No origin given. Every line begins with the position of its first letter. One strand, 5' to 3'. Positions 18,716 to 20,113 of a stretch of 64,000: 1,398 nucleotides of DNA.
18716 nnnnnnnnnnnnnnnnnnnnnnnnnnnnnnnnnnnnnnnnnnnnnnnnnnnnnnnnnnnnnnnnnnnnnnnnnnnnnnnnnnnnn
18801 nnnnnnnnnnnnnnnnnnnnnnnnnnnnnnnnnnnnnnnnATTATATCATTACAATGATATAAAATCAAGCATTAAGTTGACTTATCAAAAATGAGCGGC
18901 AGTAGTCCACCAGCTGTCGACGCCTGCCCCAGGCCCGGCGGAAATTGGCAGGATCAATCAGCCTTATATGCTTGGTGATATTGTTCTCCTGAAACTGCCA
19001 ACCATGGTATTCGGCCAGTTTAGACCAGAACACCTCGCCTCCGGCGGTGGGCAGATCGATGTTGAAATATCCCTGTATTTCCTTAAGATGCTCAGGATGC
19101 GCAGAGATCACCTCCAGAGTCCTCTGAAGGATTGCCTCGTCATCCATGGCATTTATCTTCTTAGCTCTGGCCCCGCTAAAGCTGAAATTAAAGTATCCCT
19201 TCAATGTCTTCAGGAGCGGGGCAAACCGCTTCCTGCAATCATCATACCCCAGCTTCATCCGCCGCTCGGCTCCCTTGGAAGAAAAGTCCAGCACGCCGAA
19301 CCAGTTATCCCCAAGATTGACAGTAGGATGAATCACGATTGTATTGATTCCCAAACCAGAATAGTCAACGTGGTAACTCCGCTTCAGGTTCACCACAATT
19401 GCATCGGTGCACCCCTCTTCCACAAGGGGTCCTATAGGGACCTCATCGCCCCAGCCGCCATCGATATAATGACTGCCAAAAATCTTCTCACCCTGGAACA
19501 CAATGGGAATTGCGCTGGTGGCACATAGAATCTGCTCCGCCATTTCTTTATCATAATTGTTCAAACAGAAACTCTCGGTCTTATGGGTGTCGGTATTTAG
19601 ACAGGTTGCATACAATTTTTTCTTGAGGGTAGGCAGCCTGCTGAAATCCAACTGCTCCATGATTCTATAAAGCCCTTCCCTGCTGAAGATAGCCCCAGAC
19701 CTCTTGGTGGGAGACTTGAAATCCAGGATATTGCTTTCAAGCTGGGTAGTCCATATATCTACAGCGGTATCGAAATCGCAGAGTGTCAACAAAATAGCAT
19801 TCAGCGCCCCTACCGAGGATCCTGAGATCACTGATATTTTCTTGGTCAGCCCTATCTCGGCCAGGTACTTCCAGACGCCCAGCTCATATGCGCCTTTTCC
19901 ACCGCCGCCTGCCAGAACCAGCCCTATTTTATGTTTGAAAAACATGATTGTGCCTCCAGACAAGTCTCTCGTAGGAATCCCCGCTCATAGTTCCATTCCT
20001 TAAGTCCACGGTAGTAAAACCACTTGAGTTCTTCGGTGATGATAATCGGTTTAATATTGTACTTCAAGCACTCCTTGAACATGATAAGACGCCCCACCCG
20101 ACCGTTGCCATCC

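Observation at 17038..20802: Five-gene accessory islet between rlmE and dapA: HTH-Fic / patatin / DUF3990-like / C-terminal-HTH protein / LRAT-PLAAT-like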

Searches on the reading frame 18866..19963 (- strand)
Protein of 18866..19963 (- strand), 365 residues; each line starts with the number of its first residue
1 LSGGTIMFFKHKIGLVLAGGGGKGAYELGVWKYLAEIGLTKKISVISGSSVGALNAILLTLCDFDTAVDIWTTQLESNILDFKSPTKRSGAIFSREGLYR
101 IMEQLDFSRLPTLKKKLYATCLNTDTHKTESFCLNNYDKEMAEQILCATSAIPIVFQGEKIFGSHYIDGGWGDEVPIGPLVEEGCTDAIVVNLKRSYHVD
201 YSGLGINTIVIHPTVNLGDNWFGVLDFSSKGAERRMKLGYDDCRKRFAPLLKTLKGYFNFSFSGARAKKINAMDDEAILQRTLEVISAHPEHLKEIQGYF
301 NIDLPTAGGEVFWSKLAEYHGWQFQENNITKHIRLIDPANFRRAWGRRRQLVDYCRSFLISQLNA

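Call 3: search_protein_families(library=pfam, proteins=[window:18866-19963:-], max_evalue=0.01)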
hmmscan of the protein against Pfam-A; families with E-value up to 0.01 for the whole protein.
window:18866-19963:- (365 aa): 1 family
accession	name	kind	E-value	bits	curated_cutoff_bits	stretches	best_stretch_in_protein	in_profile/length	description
PF01734.28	Patatin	-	8e-26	91.9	27.7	1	15-180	1-190/191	Patatin-like phospholipase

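Call 4: search_protein_families(library=padloc, proteins=[window:18866-19963:-], max_evalue=0.01)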
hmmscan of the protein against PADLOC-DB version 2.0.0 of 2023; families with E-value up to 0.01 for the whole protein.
window:18866-19963:- (365 aa): 3 families
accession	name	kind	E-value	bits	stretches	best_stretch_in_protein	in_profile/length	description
PDLC00755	Effector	-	6.3e-06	23.5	1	15-92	14-94/311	Phospholipase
PDLC00758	Effector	-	3.4e-05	21.3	1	15-170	9-182/331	Phospholipase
PDLC00757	Effector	-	0.0051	14.2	0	15-170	13-187/331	Phospholipase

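Call 42: search_protein_families(library=ncbifam, proteins=[window:18866-19945:-], max_evalue=0.01)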
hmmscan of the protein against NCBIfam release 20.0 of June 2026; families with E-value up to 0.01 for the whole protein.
window:18866-19945:- (359 aa): 4 families
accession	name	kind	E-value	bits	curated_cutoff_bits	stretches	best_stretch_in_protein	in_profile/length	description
NF043045.1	T4SS_VpdC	equivalog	5.2e-07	28.1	1000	1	107-173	439-505/880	Dot/Icm T4SS effector VpdC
NF007623.0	PRK10279.1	equivalog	8.6e-06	25.1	272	1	4-193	3-186/301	patatin-like phospholipase RssA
NF041079.1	CBASS_lipase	equivalog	1.2e-05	24.7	200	1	9-165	4-175/317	CBASS cGAMP-activated phospholipase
NF053870.1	DS2_1_antiphage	equivalog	1.7e-05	24.3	400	1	9-87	3-84/299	anti-phage phospholipase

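Call 49: find_homologous_proteins(query=window:18866-19945:-, max_evalue=0.00001)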
Query window:18866-19945:- (359 aa): 1324 proteins with E <= 0.00001 among 4723 candidates; the best 120 are listed.
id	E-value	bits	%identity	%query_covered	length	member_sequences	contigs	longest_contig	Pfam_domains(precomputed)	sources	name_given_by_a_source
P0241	2.9e-242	821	98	100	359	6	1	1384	PF01734.28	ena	-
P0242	2.2e-238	808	96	100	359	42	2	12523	PF01734.28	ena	-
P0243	7.8e-213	724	84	100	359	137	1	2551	PF01734.28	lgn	-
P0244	2.3e-206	703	83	99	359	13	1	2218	PF01734.28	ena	-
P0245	3.9e-205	699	83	100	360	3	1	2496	PF01734.28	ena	-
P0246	4.1e-197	672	80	99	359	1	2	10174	PF01734.28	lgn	-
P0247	3.1e-187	640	77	99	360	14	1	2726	PF01734.28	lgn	-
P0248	3.7e-177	607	72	100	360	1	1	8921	PF01734.28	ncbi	-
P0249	2.6e-174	597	72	100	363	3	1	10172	PF01734.28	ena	-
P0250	2.2e-167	575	69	100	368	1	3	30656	PF01734.28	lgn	-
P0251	2.9e-165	568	69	100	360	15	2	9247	PF01734.28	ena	-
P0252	1.2e-159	549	83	80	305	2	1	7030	PF01734.28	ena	-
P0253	1.1e-138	480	60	99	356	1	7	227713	PF01734.28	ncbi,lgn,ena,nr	ncbi:MAG: patatin-like phospholipase family protein [Spirochaetia bacterium]|nr:patatin-like phospho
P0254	9.3e-127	441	55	100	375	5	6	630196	PF01734.28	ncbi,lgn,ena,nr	ncbi:MAG: patatin-like phospholipase family protein [Spirochaetia bacterium]|nr:patatin-like phospho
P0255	2.1e-124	433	56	99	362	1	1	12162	PF01734.28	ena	-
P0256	8.0e-118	411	55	99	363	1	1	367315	PF01734.28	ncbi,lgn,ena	-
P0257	2.8e-114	400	55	98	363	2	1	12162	PF01734.28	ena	-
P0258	8.7e-106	372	46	94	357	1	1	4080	PF01734.28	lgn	-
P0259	2.8e-104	367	48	94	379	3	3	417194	PF01734.28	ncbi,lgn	-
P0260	6.7e-104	366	46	95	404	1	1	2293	PF01734.28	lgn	-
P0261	7.9e-102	359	45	94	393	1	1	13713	PF01734.28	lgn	-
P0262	4.2e-101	356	45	94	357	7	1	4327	PF01734.28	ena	-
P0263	1.2e-100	355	45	94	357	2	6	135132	PF01734.28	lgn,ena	-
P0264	2.4e-100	354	46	94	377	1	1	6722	PF01734.28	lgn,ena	-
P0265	7.0e-100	352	45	94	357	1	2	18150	PF01734.28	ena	-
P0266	1.6e-98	348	45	98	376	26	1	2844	PF01734.28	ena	-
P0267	1.9e-98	348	47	98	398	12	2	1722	PF01734.28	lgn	-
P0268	1.1e-97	345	47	94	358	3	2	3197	PF01734.28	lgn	-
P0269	6.4e-97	343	43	94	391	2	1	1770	PF01734.28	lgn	-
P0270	3.0e-93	331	44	94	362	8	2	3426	PF01734.28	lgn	-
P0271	8.8e-92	326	46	98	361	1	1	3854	PF01734.28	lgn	-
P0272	1.5e-91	325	45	97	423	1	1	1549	PF01734.28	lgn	-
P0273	1.8e-90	321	46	98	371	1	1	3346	PF01734.28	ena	-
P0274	2.4e-89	318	42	94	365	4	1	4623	PF01734.28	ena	-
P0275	1.1e-88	316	43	94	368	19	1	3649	PF01734.28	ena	-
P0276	3.9e-87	310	41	93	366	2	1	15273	PF01734.28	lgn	-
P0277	3.2e-85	304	44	98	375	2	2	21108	PF01734.28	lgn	-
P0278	3.7e-76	274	54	66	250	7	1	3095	PF01734.28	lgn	-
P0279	1.4e-73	266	50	64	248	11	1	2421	PF01734.28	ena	-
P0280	6.7e-71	257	48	64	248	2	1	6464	PF01734.28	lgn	-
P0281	1.1e-70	256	48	64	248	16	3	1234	PF01734.28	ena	-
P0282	4.5e-70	254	51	66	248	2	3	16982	PF01734.28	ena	-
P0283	6.1e-70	254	48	64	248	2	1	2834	PF01734.28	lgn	-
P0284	1.9e-66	242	47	64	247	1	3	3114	PF01734.28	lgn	-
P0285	8.4e-65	237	47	64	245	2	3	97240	PF01734.28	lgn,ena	-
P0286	1.7e-56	210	40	64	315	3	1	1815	PF01734.28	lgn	-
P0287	5.7e-51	192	41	69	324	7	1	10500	PF01734.28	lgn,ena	-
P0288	1.1e-49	187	40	65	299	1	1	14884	PF01734.28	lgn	-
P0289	1.5e-49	187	39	70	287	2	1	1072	PF01734.28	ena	-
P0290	2.5e-49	186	43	68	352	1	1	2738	PF01734.28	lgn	-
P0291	3.2e-49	186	43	64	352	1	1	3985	PF01734.28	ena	-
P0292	1.0e-48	184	38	69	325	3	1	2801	PF01734.28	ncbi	-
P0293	1.0e-48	184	41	67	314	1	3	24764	PF01734.28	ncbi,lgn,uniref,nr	ncbi:patatin-like phospholipase family protein [Clostridium polynesiense]|uniref:patatin-like phosph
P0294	1.9e-48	183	35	69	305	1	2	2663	PF01734.28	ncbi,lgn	ncbi:MAG: patatin-like phospholipase family protein [Spirochaetales bacterium]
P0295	3.4e-48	182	40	64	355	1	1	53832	PF01734.28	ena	-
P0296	6.0e-48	182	39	81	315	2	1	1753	PF01734.28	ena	-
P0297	1.1e-47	181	42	67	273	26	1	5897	PF01734.28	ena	-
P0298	2.3e-47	180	41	70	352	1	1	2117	PF01734.28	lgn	-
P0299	3.3e-47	179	37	68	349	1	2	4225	PF01734.28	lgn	-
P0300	3.9e-47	179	38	67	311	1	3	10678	PF01734.28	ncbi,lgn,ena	ncbi:MAG: patatin-like phospholipase family protein [Clostridiaceae bacterium]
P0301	7.7e-47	178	39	69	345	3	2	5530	PF01734.28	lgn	-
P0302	1.1e-46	177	37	67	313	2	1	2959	PF01734.28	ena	-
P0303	1.1e-46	177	39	47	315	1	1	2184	PF01734.28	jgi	jgi:NTE family protein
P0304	1.3e-46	177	38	67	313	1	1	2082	PF01734.28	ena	-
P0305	2.1e-46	176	39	67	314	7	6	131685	PF01734.28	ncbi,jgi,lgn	-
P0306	2.1e-46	176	38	67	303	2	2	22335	PF01734.28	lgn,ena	-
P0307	4.2e-46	175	35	65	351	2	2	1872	PF01734.28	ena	-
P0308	4.9e-46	175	37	75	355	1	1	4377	PF01734.28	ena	-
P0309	5.1e-46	175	36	79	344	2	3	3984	PF01734.28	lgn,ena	-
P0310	6.1e-46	175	38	68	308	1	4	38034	PF01734.28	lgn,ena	-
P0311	6.8e-46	175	42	65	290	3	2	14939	PF01734.28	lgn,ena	-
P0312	8.0e-46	175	38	67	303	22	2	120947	PF01734.28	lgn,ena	-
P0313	8.2e-46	175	40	68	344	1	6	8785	PF01734.28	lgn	-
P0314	9.8e-46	174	38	63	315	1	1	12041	PF01734.28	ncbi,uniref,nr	ncbi:hypothetical protein CPJCM30710_33300 [Clostridium polyendosporum]|uniref:PNPLA domain-containi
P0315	1.7e-45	174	41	65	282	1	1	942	PF01734.28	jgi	jgi:NTE family protein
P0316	1.9e-45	173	37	67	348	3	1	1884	PF01734.28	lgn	-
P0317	2.1e-45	173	40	66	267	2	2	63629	PF01734.28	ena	-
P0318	2.4e-45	173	38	63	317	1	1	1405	PF01734.28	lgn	-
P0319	2.7e-45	173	33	92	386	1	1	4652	PF01734.28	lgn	-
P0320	3.0e-45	173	38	69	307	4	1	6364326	PF01734.28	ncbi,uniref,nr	ncbi:patatin-like phospholipase family protein [Clostridium manihotivorum]|uniref:Phospholipase n=1 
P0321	3.5e-45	172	37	81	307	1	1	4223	PF01734.28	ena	-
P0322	3.5e-45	172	38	79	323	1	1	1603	PF01734.28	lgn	-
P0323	4.8e-45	172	41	70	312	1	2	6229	PF01734.28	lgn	-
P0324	5.0e-45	172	38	81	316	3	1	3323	PF01734.28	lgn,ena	-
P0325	5.2e-45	172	37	67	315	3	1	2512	PF01734.28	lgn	-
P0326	5.9e-45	172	37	72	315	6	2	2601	PF01734.28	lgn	-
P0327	5.9e-45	172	38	67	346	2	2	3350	PF01734.28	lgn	-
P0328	6.2e-45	172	37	70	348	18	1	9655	PF01734.28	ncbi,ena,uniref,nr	ncbi:patatin-like phospholipase family protein [uncultured Ruminococcus sp.]|uniref:patatin-like pho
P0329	6.2e-45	172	37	69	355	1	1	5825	PF01734.28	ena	-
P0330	6.3e-45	172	36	79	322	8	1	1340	PF01734.28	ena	-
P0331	1.0e-44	171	40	65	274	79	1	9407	PF01734.28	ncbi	ncbi:MAG: patatin-like phospholipase family protein [Treponema sp.]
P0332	2.2e-44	170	35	93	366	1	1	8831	PF01734.28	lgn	-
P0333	2.5e-44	170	36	67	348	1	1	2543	PF01734.28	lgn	-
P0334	3.2e-44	169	37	81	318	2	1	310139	PF01734.28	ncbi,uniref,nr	ncbi:patatin-like phospholipase family protein [Bacillus sp. M6-12]|uniref:patatin-like phospholipas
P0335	3.6e-44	169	38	67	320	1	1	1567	PF01734.28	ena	-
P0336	3.7e-44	169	42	67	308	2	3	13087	PF01734.28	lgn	-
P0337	3.8e-44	169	39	67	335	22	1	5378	PF01734.28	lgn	-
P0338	4.5e-44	169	36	63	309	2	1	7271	PF01734.28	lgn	-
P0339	5.6e-44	168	38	68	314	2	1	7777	PF01734.28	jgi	-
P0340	5.7e-44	168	38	64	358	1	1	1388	PF01734.28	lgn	-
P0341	7.1e-44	168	39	68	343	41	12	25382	PF01734.28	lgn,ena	-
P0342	7.3e-44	168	38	68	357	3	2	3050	PF01734.28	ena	-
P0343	7.4e-44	168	40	66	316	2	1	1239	PF01734.28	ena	-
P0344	8.8e-44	168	37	68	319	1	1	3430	PF01734.28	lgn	-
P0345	9.0e-44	168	39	67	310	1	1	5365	PF01734.28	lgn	-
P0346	1.0e-43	168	39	67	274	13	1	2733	PF01734.28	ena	-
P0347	1.1e-43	168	41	65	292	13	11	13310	PF01734.28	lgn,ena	-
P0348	1.1e-43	168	38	67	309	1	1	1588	PF01734.28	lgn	-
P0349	1.1e-43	168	39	67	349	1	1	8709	PF01734.28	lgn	-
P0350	1.1e-43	167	35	66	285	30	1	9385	PF01734.28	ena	-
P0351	1.6e-43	167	39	67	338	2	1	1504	PF01734.28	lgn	-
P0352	1.9e-43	167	37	72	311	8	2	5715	PF01734.28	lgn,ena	-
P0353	2.0e-43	167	36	68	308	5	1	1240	PF01734.28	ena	-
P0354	2.1e-43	167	39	45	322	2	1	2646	PF01734.28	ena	-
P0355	3.5e-43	166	37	79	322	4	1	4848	PF01734.28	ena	-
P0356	5.6e-43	165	35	74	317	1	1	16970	PF01734.28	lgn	-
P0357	5.9e-43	165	33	79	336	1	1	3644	PF01734.28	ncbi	-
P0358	6.7e-43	165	36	64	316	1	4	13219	PF01734.28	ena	-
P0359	7.3e-43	165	36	64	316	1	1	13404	PF01734.28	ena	-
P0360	7.4e-43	165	36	64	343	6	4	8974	PF01734.28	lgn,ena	-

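Call 50: find_encoding_contigs(protein=P0254, flank=5000, max_places=3)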
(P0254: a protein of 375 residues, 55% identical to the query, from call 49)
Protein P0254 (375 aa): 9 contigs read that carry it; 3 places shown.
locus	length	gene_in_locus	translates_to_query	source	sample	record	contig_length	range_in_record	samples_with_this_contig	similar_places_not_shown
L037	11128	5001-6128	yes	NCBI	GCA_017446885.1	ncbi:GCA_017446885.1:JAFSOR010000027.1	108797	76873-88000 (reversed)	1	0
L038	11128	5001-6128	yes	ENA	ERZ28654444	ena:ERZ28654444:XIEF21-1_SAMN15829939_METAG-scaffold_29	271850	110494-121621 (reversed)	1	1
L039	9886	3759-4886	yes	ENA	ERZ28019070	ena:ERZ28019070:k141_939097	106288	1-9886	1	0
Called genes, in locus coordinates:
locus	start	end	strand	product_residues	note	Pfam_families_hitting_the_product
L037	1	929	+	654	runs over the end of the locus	PF00456:Transketolase_N, PF02779:Transket_pyr, PF02780:Transketolase_C (weak), PF22613:Transketolase_C_1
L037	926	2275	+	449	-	PF01743:PolyA_pol, PF12627:PolyA_pol_RNAbd, PF01966:HD, PF13735:tRNA_NucTran2_2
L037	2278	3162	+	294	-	PF00294:PfkB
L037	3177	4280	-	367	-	PF13439:Glyco_transf_4, PF13579:Glyco_trans_4_4, PF00534:Glycos_transf_1, PF13692:Glyco_trans_1_4, PF13524:Glyco_trans_1_2 (weak)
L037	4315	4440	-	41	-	-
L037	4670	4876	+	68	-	-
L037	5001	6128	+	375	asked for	PF01734:Patatin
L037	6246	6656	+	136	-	-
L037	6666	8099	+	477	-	PF13280:WYL (weak)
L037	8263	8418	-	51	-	-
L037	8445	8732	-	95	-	PF13744:HTH_37, PF12844:HTH_19, PF01381:HTH_3, PF13443:HTH_26 (weak), PF13560:HTH_31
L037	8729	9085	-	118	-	PF05973:Gp49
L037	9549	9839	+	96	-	-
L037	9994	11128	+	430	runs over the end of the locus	PF01637:ATPase_2 (faint), PF13173:AAA_14, PF13635:DUF4143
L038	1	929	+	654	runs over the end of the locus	PF00456:Transketolase_N, PF02779:Transket_pyr, PF02780:Transketolase_C (weak), PF22613:Transketolase_C_1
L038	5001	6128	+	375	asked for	PF01734:Patatin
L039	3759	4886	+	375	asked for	PF01734:Patatin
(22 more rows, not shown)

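Call 51: find_encoding_contigs(protein=P0259, flank=5000, max_places=3)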
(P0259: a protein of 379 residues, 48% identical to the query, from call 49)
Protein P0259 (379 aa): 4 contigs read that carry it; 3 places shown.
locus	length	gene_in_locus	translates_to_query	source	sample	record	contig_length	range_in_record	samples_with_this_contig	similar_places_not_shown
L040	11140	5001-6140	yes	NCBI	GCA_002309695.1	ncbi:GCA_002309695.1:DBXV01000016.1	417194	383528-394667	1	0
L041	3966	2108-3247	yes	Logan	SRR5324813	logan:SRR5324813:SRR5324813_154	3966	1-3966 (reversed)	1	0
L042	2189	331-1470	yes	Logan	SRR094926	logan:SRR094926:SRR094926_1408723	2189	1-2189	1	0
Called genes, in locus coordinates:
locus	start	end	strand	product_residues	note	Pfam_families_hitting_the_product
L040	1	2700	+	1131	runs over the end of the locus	PF00775:Dioxygenase_C (faint), PF25020:TTR_TEN1-4 (faint), PF10670:DUF4198 (faint), PF02369:Big_1 (faint), PF07210:DUF1416 (faint), PF11974:bMG3 (faint), PF13620:CarboxypepD_reg, PF13620:CarboxypepD_reg, +6 more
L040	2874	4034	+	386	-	PF01053:Cys_Met_Meta_PP, PF00155:Aminotran_1_2 (weak)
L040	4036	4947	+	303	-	PF00291:PALP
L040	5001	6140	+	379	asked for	PF01734:Patatin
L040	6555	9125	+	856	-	PF00053:EGF_laminin (weak), PF09603:Fib_succ_major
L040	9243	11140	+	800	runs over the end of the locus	PF00053:EGF_laminin (faint), PF07974:EGF_2 (faint), PF09603:Fib_succ_major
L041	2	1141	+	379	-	?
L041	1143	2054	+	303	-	PF00291:PALP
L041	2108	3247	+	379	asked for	PF01734:Patatin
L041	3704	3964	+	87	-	?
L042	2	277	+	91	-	?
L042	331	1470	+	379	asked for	PF01734:Patatin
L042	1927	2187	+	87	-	?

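Call 64: search_solved_structures(query=window:18866-19945:-, max_evalue=0.001)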
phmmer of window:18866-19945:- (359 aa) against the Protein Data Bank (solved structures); distinct sequences matched with E-value up to 0.001: 3.
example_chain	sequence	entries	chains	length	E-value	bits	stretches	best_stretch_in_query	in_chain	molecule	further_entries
4kyi_A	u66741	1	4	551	9.9e-07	31.1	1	5-55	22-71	VipD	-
5fqu_A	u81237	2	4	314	1.1e-06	31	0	5-49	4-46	PATATIN-LIKE PROTEIN, PLPD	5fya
4akf_A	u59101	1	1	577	1.1e-06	30.9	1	5-55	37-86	VIPD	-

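Call 86: find_encoding_contigs(protein=P0250, flank=7000, max_places=3)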
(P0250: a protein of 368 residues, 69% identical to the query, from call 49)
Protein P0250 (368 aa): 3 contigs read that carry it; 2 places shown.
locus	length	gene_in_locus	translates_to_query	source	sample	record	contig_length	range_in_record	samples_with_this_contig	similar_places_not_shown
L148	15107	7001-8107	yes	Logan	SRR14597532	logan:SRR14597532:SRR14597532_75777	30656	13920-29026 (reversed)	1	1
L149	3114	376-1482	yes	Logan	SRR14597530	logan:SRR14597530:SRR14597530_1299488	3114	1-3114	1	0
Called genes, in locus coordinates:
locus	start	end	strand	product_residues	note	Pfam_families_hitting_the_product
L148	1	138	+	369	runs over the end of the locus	PF01547:SBP_bac_1, PF13416:SBP_bac_8, PF13343:SBP_bac_6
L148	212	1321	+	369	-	PF00005:ABC_tran, PF08402:TOBE_2 (weak)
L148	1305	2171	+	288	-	PF00528:BPD_transp_1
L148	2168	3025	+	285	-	PF00528:BPD_transp_1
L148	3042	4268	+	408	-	PF01368:DHH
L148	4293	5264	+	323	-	PF00288:GHMP_kinases_N, PF08544:GHMP_kinases_C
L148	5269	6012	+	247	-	PF01113:DapB_N, PF05173:DapB_C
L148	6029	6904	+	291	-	PF00701:DHDPS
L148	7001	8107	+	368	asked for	PF01734:Patatin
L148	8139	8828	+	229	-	PF13151:DUF3990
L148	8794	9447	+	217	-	PF01381:HTH_3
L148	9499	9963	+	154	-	PF04970:LRAT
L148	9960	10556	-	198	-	PF01728:FtsJ, PF13847:Methyltransf_31 (faint)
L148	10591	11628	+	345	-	PF00348:polyprenyl_synt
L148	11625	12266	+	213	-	PF01694:Rhomboid, PF08551:DUF1751 (weak)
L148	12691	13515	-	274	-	PF01734:Patatin, PF19890:DUF6363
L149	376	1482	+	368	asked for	PF01734:Patatin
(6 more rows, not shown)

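Call 87: find_encoding_contigs(protein=P0249, flank=7000, max_places=3)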
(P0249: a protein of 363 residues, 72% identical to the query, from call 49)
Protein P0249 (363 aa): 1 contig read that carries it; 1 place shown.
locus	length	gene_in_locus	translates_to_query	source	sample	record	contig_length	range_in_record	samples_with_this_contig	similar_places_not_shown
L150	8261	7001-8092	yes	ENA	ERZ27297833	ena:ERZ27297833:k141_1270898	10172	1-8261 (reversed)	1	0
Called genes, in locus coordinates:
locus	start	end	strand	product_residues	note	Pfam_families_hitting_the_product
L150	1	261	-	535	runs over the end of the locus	PF00158:Sigma54_activat, PF14532:Sigma54_activ_2 (faint), PF01078:Mg_chelatase (weak), PF07724:AAA_2 (faint), PF07728:AAA_5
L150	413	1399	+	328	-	-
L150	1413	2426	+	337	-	-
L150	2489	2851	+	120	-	-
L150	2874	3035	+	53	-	-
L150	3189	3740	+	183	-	-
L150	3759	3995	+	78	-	-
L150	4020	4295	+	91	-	-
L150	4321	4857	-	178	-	PF13560:HTH_31 (weak), PF01381:HTH_3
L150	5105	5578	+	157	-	PF04970:LRAT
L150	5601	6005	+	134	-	PF06803:DUF1232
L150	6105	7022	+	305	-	PF02661:Fic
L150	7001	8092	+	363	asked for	PF01734:Patatin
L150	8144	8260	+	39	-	?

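Call 88: find_encoding_contigs(protein=P0248, flank=7000, max_places=3)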
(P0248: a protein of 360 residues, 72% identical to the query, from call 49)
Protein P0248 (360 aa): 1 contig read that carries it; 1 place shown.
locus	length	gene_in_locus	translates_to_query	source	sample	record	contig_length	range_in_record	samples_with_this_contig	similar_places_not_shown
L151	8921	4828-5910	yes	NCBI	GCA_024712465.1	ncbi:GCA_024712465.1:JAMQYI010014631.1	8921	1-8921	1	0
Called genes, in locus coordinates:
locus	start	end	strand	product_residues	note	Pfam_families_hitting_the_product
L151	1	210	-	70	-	?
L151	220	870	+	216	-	PF00528:BPD_transp_1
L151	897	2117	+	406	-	PF01368:DHH (weak)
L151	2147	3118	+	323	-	PF00288:GHMP_kinases_N, PF08544:GHMP_kinases_C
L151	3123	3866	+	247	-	PF01113:DapB_N, PF05173:DapB_C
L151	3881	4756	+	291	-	PF00701:DHDPS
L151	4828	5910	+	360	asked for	PF01734:Patatin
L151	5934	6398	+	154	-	PF04970:LRAT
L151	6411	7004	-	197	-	PF01728:FtsJ, PF13847:Methyltransf_31 (weak)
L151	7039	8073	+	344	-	PF00348:polyprenyl_synt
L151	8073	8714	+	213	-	PF08551:DUF1751 (weak), PF01694:Rhomboid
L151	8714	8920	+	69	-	?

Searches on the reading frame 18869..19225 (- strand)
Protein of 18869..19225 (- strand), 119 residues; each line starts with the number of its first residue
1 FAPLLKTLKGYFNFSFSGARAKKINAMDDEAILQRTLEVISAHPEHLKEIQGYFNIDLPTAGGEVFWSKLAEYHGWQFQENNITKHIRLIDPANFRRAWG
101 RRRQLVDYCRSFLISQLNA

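Call 61: search_protein_families(library=pfam, proteins=[window:18869-19225:-], max_evalue=10)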
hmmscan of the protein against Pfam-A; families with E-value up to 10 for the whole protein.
seq(119 aa): 0 families
